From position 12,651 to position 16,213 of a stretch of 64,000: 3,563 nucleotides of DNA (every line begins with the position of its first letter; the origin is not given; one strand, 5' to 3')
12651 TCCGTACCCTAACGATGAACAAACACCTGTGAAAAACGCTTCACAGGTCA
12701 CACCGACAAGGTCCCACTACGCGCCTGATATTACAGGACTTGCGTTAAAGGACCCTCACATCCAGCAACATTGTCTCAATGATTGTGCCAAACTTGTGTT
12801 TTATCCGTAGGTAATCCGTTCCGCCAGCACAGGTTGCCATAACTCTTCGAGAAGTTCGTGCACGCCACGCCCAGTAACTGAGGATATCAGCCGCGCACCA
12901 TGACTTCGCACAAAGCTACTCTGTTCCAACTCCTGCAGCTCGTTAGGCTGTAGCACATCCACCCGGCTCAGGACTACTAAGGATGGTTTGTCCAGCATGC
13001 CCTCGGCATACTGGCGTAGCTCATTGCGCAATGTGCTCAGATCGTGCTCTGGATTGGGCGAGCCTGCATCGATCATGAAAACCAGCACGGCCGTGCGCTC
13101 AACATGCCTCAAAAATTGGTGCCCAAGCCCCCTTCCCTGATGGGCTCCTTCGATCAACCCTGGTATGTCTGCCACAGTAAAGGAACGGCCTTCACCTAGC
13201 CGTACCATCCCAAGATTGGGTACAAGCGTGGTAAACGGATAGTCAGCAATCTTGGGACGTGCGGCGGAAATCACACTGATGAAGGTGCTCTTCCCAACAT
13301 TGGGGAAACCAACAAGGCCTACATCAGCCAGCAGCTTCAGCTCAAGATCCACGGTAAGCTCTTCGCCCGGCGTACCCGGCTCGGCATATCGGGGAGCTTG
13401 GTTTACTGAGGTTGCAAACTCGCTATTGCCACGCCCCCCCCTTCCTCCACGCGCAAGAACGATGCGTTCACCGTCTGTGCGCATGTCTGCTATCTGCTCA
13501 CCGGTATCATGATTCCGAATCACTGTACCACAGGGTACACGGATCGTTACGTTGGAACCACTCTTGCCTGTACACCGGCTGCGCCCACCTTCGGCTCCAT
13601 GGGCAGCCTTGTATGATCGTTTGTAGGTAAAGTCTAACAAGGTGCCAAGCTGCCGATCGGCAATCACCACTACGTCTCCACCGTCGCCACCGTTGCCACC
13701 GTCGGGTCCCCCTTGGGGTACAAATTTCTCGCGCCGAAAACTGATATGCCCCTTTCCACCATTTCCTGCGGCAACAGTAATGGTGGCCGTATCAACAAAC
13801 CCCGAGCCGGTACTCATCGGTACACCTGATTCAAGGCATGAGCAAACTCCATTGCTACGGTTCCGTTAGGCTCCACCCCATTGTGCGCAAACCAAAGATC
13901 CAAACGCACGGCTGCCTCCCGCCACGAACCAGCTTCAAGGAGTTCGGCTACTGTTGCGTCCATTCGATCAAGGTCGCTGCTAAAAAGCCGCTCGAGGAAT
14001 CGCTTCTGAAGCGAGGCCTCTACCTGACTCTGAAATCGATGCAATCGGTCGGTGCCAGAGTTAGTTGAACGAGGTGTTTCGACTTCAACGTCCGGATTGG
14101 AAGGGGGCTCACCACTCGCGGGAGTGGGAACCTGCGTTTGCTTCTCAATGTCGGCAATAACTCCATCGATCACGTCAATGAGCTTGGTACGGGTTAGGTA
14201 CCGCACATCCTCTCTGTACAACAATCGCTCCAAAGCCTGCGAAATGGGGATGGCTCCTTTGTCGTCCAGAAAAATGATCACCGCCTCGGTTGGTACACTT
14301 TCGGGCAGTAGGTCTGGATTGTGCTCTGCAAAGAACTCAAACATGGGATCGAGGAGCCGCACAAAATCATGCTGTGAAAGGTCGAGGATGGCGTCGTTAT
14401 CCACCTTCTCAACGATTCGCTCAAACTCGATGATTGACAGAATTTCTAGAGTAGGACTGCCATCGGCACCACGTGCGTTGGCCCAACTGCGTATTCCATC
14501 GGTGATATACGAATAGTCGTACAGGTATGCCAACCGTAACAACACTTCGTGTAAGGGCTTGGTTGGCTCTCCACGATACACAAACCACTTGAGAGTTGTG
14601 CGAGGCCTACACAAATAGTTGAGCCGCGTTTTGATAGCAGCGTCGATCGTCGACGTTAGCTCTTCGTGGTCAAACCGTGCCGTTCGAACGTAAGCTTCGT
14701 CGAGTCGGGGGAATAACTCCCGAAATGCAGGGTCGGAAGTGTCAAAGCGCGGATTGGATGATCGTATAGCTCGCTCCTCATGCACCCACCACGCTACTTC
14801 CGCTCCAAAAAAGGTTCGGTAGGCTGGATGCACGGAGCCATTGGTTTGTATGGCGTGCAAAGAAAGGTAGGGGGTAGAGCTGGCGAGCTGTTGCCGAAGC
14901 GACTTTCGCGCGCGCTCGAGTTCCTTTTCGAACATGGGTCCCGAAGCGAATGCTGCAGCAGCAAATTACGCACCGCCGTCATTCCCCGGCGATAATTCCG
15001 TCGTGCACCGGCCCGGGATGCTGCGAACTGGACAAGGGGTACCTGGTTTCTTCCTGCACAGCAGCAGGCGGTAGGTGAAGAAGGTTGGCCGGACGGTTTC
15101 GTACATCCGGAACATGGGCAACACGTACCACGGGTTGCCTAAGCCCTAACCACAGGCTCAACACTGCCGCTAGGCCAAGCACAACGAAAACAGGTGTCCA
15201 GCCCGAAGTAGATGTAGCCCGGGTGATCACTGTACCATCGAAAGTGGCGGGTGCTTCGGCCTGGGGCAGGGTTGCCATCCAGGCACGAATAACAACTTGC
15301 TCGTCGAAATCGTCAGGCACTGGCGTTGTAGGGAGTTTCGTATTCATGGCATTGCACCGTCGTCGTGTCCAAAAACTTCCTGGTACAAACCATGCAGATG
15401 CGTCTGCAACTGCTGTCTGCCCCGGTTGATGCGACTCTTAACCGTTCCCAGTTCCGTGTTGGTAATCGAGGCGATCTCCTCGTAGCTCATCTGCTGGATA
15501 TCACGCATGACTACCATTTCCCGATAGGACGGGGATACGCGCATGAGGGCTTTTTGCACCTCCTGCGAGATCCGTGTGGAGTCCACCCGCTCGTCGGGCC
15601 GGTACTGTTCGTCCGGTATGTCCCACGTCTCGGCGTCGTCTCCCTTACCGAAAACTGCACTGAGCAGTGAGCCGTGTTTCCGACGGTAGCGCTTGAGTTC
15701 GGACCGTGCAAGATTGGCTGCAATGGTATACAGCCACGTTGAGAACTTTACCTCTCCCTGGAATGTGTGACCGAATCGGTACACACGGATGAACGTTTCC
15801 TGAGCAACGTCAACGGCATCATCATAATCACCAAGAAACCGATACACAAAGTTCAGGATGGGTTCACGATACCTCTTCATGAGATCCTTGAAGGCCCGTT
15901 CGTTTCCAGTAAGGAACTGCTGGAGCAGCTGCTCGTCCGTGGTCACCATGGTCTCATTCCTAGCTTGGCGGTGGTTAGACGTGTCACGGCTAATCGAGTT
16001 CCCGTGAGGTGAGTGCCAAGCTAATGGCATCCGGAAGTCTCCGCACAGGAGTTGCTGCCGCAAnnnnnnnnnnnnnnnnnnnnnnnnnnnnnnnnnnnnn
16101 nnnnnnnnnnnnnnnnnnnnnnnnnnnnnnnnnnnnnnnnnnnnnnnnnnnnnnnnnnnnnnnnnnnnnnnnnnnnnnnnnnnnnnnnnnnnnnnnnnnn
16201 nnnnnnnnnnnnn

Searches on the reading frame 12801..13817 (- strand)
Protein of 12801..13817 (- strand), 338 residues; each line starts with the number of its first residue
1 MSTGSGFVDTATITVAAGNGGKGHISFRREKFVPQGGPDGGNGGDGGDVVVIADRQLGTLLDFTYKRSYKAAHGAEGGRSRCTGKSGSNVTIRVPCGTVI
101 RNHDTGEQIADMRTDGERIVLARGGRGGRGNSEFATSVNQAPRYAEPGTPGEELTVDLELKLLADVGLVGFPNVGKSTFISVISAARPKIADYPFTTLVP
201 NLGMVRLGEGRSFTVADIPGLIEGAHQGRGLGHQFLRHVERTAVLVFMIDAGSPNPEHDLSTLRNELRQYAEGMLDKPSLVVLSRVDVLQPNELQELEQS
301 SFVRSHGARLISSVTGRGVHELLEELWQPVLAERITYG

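Call 9: search_protein_families(library=pfam, proteins=[window:12801-13817:-])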
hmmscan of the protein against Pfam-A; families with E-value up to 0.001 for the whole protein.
window:12801-13817:- (338 aa): 3 families
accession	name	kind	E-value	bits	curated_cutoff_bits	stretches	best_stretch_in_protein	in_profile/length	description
PF01018.28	GTP1_OBG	-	2.2e-60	203.2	27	1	8-162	1-155/155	GTP1/OBG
PF01926.29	MMR_HSR1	-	1.3e-25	90.1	21.9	1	165-284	1-112/113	50S ribosome-binding GTPase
PF02421.24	FeoB_N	-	2.5e-08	34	27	1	166-324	3-154/156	Ferrous iron transport protein B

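Call 27: find_encoding_contigs(protein=window:12804-13817:-, flank=10000, max_places=4)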
Protein window:12804-13817:- (338 aa): no gene with exactly this product is on record in the collection.

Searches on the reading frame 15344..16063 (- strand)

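Call 9: search_protein_families(library=pfam, proteins=[window:15344-16063:-])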
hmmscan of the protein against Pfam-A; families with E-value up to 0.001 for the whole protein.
window:15344-16063:- (239 aa): 3 families
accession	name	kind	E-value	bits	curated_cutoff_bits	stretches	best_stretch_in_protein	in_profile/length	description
PF04542.20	Sigma70_r2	-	2.5e-17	62.9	24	1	61-128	1-70/71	Sigma-70 region 2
PF08281.18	Sigma70_r4_2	-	3.3e-15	55.9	25.7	1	167-219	2-54/54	Sigma-70, region 4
PF04545.22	Sigma70_r4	-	1e-06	28.6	24.1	1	172-220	1-49/50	Sigma-70, region 4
